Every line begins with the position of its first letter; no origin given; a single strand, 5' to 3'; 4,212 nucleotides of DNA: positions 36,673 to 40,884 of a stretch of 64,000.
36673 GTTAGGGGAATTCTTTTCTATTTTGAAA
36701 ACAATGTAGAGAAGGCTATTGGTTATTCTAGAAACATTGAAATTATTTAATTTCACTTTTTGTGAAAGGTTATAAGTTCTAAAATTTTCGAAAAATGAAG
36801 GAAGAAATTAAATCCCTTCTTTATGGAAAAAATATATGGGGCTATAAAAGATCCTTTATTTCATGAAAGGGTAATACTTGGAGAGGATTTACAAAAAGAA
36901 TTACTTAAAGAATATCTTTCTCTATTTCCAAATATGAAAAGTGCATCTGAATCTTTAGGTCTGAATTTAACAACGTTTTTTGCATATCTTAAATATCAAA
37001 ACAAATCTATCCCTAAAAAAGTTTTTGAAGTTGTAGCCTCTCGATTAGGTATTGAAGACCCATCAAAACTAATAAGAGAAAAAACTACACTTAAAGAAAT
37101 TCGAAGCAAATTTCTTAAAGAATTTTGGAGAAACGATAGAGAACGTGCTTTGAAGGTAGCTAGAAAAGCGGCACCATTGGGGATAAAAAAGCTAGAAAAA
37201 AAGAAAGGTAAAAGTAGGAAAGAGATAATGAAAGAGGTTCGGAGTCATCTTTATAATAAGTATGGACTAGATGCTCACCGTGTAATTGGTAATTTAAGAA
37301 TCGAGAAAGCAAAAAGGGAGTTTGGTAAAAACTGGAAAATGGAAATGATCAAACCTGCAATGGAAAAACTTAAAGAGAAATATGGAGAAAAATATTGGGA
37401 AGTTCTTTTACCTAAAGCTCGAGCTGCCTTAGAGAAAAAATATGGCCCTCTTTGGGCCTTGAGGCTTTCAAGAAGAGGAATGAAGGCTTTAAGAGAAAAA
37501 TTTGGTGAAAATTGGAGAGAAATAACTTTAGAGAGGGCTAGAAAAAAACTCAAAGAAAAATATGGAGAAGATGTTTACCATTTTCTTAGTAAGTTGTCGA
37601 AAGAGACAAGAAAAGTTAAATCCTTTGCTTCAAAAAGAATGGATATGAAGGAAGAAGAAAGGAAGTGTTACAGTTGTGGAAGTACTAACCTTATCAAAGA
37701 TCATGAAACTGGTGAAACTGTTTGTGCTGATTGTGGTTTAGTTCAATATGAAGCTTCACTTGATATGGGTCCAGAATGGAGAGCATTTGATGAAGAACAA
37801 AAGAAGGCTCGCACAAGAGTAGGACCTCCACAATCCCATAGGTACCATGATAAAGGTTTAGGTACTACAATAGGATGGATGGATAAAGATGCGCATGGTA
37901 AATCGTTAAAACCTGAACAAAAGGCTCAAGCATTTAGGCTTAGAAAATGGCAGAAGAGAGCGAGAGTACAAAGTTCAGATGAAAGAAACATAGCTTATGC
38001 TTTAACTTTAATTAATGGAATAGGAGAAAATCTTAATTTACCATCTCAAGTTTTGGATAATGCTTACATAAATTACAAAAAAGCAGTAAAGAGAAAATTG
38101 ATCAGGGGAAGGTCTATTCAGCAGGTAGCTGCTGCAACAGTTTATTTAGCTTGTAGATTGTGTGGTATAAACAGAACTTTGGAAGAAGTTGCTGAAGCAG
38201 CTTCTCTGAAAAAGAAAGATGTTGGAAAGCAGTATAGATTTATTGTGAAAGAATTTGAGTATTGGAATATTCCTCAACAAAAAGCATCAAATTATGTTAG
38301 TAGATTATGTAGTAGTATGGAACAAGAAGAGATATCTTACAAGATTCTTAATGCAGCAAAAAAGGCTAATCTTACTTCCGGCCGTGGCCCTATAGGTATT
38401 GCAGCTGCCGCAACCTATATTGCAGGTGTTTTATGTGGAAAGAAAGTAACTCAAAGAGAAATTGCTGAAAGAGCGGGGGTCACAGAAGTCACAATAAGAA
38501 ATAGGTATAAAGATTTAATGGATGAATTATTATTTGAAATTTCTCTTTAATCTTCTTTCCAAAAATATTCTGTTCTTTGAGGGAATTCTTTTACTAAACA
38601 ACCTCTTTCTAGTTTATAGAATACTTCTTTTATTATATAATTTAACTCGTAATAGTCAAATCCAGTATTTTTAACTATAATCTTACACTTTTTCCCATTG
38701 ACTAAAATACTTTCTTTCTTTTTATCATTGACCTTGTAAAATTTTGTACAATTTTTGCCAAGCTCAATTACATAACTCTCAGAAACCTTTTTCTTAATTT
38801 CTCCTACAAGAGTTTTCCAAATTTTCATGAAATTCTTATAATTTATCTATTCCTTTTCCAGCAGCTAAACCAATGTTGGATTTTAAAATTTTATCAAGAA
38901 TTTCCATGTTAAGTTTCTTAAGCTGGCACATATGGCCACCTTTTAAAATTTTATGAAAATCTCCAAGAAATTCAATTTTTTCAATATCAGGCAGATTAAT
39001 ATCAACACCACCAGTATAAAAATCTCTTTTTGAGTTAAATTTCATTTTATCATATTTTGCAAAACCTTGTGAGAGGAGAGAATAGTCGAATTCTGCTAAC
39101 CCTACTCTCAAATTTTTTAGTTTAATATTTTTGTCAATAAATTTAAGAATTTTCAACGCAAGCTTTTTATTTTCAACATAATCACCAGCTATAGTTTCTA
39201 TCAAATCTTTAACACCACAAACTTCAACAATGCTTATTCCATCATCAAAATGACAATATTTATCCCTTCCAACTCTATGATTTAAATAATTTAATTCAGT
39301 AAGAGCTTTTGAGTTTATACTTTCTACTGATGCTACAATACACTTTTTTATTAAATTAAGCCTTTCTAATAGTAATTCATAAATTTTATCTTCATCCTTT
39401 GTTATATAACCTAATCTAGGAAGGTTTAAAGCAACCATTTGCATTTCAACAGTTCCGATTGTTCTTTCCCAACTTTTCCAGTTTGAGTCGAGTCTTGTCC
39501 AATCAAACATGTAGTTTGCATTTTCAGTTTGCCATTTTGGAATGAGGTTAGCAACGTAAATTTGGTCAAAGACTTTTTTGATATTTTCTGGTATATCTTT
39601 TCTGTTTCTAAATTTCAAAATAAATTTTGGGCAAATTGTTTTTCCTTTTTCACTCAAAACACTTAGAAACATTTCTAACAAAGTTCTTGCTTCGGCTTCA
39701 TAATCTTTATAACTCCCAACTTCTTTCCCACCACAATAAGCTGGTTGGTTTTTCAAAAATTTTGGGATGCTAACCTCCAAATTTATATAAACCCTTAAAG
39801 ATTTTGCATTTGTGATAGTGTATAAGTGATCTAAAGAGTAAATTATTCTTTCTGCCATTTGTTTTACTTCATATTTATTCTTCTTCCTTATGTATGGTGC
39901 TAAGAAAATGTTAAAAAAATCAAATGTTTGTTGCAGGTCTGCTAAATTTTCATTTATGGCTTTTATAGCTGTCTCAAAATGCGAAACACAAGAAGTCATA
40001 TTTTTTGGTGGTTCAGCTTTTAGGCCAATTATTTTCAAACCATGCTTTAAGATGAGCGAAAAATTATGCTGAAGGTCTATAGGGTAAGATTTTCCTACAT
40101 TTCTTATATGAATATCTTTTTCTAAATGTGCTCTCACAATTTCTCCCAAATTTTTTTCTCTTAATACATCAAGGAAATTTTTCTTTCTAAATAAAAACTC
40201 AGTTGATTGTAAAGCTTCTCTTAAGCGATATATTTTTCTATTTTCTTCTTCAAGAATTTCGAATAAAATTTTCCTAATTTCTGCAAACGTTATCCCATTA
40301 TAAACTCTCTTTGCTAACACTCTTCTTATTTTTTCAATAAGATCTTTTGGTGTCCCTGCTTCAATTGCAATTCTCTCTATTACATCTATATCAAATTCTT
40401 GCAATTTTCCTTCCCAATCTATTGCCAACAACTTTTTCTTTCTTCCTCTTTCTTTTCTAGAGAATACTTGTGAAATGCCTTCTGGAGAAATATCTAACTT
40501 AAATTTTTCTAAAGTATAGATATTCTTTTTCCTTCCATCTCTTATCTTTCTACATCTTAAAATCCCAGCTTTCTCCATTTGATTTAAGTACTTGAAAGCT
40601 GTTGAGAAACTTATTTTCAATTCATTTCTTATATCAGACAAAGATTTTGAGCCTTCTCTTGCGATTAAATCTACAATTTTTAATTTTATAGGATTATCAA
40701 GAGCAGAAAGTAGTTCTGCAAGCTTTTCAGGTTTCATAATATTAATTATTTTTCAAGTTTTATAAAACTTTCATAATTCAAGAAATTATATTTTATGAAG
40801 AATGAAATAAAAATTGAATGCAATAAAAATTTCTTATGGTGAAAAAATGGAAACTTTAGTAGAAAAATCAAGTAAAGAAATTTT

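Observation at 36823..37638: TFB carries a 272-aa N-terminal extension built from about 20-aa tandem repeats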

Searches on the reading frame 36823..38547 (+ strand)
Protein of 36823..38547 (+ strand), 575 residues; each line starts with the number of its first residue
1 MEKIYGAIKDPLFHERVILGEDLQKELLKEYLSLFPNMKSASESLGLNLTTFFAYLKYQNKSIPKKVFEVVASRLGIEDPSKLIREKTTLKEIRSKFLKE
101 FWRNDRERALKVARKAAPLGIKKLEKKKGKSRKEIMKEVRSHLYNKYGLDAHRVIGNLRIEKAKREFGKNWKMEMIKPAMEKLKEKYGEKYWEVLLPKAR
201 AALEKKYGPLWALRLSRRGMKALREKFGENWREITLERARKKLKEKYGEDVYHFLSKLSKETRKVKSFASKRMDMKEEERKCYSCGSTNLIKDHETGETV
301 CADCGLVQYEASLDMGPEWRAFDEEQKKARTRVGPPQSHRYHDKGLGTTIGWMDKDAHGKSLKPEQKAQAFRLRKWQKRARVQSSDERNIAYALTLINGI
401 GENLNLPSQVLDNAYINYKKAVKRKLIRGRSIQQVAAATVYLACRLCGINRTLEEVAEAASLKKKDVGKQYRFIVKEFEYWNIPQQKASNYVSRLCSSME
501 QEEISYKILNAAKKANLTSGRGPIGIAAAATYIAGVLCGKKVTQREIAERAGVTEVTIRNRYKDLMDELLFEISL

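Call 3: search_protein_families(library=pfam, proteins=[window:36823-38547:+], max_evalue=1)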
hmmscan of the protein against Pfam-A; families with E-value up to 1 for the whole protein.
window:36823-38547:+ (575 aa): 20 families
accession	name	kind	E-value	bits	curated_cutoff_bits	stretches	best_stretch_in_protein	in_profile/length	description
PF00382.24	TFIIB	-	7.3e-35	119.3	23.6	2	391-476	6-91/92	Transcription factor TFIIB repeat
PF08271.17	Zn_Ribbon_TF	-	4.2e-15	55.5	29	1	281-322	2-43/43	TFIIB zinc-binding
PF04545.22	Sigma70_r4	-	0.0053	16.7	24.1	1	539-566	18-45/50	Sigma-70, region 4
PF13412.12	HTH_24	-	0.013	15.5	21.9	1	542-568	18-44/48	Winged helix-turn-helix DNA-binding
PF13542.12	HTH_Tnp_ISL3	-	0.013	15.4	27.4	1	537-565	23-50/51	Helix-turn-helix domain of transposase family ISL3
PF08279.18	HTH_11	-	0.022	15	25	1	541-568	15-42/55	HTH domain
PF00440.29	TetR_N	-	0.028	14.7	24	1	541-563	16-38/47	Bacterial regulatory proteins, tetR family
PF13404.12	HTH_AsnC-type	-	0.043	14.1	27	1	543-565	19-41/42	AsnC-type helix-turn-helix domain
PF00134.28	Cyclin_N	-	0.043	14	23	1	387-479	28-123/127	Cyclin, N-terminal domain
PF18024.7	HTH_50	-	0.074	13.2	27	0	22-51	10-39/50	Helix-turn-helix domain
PF00416.27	Ribosomal_S13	-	0.1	13.5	31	1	386-423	9-44/128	Ribosomal protein S13/S18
PF00288.32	GHMP_kinases_N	-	0.12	13.1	22.3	0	435-461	38-64/87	GHMP kinases N terminal domain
PF14354.12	Lar_restr_allev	-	0.16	12.6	28.6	0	281-310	5-34/58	Restriction alleviation protein Lar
PF12844.13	HTH_19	-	0.19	12.1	30.2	0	540-560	11-27/64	Helix-turn-helix domain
PF00320.33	GATA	-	0.22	11.6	26.8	1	282-306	1-28/36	GATA zinc finger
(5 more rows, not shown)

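Call 8: search_protein_families(library=ncbifam, proteins=[window:36823-38547:+], max_evalue=1)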
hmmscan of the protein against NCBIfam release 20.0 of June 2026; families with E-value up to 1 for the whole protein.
window:36823-38547:+ (575 aa): 9 families
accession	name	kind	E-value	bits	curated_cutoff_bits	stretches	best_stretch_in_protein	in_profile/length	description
NF001658.0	PRK00423.1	subfamily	1.7e-114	382.1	384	1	271-573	5-310/312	transcription initiation factor IIB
TIGR02937.1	sigma70-ECF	superfamily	8.1e-05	22.3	42.9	1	431-569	130-161/165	sigma-70 family RNA polymerase sigma factor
NF003356.0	PRK04405.1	subfamily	0.029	13.4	339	0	221-263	65-107/299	peptidylprolyl isomerase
TIGR01170.1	rplA_mito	equivalog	0.034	14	129.05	1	234-300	28-90/140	ribosomal protein uL1, mitochondrial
NF001669.0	PRK00432.1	equivalog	0.044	13.8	54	1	260-310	7-55/58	30S ribosomal protein S27ae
TIGR03879.1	near_KaiC_dom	domain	0.056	13.9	65.1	1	541-563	35-57/91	probable regulatory domain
NF041869.1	paae_haloarch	equivalog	0.21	11.8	100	1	274-301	12-39/56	1,2-phenylacetyl-CoA epoxidase subunit PaaE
NF041197.2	CxxC_Se_CxxC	equivalog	0.5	10.6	40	1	439-459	16-36/53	dual CXXC motif small (seleno)protein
NF047912.1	ECs_2282_CxxC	subfamily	0.52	10.2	37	1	281-305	4-34/60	ECs_2282 family putative zinc-binding protein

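Call 77: find_encoding_contigs(protein=window:36823-38547:+, flank=2000, max_places=3)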
Protein window:36823-38547:+ (575 aa): 3 contigs read that carry it; 1 place shown.
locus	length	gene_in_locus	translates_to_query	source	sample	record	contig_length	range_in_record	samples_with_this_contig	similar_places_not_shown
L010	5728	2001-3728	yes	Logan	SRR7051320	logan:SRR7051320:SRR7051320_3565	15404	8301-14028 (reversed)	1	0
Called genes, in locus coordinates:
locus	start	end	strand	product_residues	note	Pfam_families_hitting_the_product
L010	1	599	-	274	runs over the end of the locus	-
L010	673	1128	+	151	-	-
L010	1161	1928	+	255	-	-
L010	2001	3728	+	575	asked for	PF08271:Zn_Ribbon_TF, PF00382:TFIIB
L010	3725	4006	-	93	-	-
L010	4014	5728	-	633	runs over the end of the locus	PF01022:HTH_5 (faint), PF13597:NRDD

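Call 79: list_cluster_members(proteins=[window:36823-38547:+, window:38836-40734:-, window:35983-36747:+, window:8211-10844:-, window:57149-59740:-])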
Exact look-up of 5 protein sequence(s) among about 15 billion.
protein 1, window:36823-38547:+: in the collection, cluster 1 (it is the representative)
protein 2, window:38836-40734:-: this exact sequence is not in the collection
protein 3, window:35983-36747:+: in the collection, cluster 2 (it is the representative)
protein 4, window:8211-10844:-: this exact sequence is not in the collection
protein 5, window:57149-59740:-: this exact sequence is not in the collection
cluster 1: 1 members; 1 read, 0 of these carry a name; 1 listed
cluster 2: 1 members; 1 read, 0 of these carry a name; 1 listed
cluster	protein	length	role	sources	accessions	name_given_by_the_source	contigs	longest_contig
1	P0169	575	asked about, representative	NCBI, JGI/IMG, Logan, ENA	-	-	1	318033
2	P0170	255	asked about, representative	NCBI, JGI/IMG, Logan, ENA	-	-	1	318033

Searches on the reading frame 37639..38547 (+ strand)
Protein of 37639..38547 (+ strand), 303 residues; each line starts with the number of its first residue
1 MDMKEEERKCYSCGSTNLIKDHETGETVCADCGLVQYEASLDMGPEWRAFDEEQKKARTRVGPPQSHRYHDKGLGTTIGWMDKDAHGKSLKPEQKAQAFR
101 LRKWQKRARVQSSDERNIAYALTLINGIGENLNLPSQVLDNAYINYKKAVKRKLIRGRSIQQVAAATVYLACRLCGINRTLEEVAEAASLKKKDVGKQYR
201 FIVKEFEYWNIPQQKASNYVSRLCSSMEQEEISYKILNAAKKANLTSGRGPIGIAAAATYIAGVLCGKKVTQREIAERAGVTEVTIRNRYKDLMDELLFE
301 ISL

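Call 3: search_protein_families(library=pfam, proteins=[window:37639-38547:+], max_evalue=1)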
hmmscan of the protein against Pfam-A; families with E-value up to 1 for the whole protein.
window:37639-38547:+ (303 aa): 18 families
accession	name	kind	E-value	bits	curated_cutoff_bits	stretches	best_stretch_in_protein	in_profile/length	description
PF00382.24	TFIIB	-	1.4e-35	121.7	23.6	2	119-204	6-91/92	Transcription factor TFIIB repeat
PF08271.17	Zn_Ribbon_TF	-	4.1e-15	55.5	29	1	9-50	2-43/43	TFIIB zinc-binding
PF04545.22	Sigma70_r4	-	4.6e-05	23.3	24.1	1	267-294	18-45/50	Sigma-70, region 4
PF13542.12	HTH_Tnp_ISL3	-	0.0078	16.1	27.4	1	265-293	23-50/51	Helix-turn-helix domain of transposase family ISL3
PF00440.29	TetR_N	-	0.0088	16.2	24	1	269-291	16-38/47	Bacterial regulatory proteins, tetR family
PF00134.28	Cyclin_N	-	0.013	15.7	23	1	115-207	28-123/127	Cyclin, N-terminal domain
PF08279.18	HTH_11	-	0.015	15.6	25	1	269-296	15-42/55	HTH domain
PF13412.12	HTH_24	-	0.015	15.3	21.9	1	270-296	18-44/48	Winged helix-turn-helix DNA-binding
PF13404.12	HTH_AsnC-type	-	0.016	15.4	27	1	271-293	19-41/42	AsnC-type helix-turn-helix domain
PF01381.28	HTH_3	-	0.024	15.1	23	1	268-288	8-28/55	Helix-turn-helix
PF00416.27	Ribosomal_S13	-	0.037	14.9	31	1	114-151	9-44/128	Ribosomal protein S13/S18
PF00288.32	GHMP_kinases_N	-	0.045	14.4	22.3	0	163-189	38-64/87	GHMP kinases N terminal domain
PF08281.18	Sigma70_r4_2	-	0.072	13.2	25.7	1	271-290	28-47/54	Sigma-70, region 4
PF16988.10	Vps36-NZF-N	-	0.085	12.7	27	0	165-194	29-58/65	Vacuolar protein sorting 36 NZF-N zinc-finger domain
PF06677.18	Auto_anti-p27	-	0.15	12.6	24.1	1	9-33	17-40/40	Sjogren's syndrome/scleroderma autoantigen 1 (Autoantigen p27)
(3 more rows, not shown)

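Call 21: find_homologous_proteins(query=window:37639-38547:+, max_evalue=1e-40)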
Query window:37639-38547:+ (303 aa): 7993 proteins with E <= 1e-40 among 8000 candidates; the best 120 are listed.
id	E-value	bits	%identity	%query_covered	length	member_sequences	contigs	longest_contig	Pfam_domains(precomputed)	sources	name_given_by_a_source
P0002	7.8e-109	382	59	97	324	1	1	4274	PF00382.25,PF08271.18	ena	-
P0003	7.9e-109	382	59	97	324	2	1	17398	PF00382.25,PF08271.18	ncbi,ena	-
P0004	3.1e-108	380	58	97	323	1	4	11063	PF00382.25,PF08271.18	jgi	jgi:transcription initiation factor TFIIB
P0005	4.0e-108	379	59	97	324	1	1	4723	PF00382.25,PF08271.18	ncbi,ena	-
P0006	1.0e-107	378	58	98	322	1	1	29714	PF00382.25,PF08271.18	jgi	-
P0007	1.0e-107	378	58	98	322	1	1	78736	PF00382.25,PF08271.18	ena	-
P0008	1.5e-107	378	57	98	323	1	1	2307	PF00382.25,PF08271.18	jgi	jgi:transcription initiation factor TFIIB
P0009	5.3e-107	376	58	98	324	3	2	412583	PF00382.25,PF08271.18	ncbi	ncbi:MAG: transcription initiation factor IIB [Candidatus Bathyarchaeia archaeon]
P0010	8.2e-107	375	57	97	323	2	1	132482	PF00382.25,PF08271.18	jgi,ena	-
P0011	8.7e-107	375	58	98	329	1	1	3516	PF00382.25,PF08271.18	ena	-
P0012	8.8e-107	375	58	98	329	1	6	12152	PF00382.25,PF08271.18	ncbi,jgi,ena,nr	ncbi:transcription initiation factor IIB [Candidatus Bathyarchaeota archaeon]|nr:transcription initi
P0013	8.8e-107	375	58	98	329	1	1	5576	PF00382.25,PF08271.18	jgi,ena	-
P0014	8.8e-107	375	58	98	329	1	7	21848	PF00382.25,PF08271.18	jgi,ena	-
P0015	8.8e-107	375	58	98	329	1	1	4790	PF00382.25,PF08271.18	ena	-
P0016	8.8e-107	375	58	98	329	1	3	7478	PF00382.25,PF08271.18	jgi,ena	-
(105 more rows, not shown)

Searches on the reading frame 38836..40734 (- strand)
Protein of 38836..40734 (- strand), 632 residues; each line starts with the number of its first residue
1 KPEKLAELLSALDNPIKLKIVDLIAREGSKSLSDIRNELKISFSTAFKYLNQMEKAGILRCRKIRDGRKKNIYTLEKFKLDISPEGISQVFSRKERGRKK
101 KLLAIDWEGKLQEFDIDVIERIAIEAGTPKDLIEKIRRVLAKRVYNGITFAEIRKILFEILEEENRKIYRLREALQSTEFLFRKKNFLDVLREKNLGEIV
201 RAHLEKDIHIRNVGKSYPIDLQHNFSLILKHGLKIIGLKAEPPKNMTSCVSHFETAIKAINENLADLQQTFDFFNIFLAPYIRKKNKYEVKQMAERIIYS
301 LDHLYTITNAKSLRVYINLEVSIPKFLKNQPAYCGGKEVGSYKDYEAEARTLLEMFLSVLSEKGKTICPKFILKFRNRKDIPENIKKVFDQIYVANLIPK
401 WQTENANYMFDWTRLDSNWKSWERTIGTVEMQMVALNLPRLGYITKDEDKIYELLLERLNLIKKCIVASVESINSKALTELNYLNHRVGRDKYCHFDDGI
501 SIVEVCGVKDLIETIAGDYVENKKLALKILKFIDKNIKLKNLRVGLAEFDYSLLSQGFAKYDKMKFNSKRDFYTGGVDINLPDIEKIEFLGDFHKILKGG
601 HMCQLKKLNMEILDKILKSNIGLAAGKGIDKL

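Call 19: search_protein_families(library=pfam, proteins=[window:38836-40734:-], max_evalue=0.001)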
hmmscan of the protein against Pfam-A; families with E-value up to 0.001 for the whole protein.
window:38836-40734:- (632 aa): 5 families
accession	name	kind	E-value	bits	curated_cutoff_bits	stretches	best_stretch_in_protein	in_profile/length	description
PF13597.11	NRDD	-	2.8e-36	125.8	26.2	1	198-604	33-474/562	Anaerobic ribonucleoside-triphosphate reductase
PF01022.26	HTH_5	-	9.6e-06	25.8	22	1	14-59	1-45/47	Bacterial regulatory protein, arsR family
PF13412.12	HTH_24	-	6.1e-05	23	21.9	1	14-60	2-48/48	Winged helix-turn-helix DNA-binding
PF09397.16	FtsK_gamma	-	0.00013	22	30.6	1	19-59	9-49/63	Ftsk gamma domain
PF01047.28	MarR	-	0.0007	19.9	24.6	0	18-68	6-57/59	MarR family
